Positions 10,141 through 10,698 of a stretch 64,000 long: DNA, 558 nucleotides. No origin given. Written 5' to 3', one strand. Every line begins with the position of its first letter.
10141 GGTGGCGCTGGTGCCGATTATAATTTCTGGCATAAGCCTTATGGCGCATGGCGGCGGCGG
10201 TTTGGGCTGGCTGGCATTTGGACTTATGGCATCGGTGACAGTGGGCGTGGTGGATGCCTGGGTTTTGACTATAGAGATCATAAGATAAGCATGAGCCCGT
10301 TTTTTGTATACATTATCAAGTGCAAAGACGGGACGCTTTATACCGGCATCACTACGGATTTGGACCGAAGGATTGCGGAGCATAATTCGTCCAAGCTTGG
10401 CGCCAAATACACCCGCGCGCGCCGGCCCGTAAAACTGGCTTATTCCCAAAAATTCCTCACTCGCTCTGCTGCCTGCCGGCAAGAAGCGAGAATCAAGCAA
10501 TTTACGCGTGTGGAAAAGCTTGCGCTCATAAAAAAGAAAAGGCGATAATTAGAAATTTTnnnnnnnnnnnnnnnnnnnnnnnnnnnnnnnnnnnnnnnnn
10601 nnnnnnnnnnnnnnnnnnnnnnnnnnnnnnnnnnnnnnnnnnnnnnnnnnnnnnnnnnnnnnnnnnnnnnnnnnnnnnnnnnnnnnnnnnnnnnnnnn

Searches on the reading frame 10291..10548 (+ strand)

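Call 3: search_protein_families(library=pfam, proteins=[window:10291-10548:+], max_evalue=0.1)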
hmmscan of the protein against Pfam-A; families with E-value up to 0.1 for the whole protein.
window:10291-10548:+ (85 aa): 2 families
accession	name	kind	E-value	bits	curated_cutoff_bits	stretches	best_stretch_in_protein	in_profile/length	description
PF01541.30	GIY-YIG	-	2.2e-17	63.6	22.6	1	4-73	2-73/78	GIY-YIG catalytic domain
PF10544.15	T5orf172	-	0.0072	17.3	20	1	6-79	3-64/101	T5orf172 domain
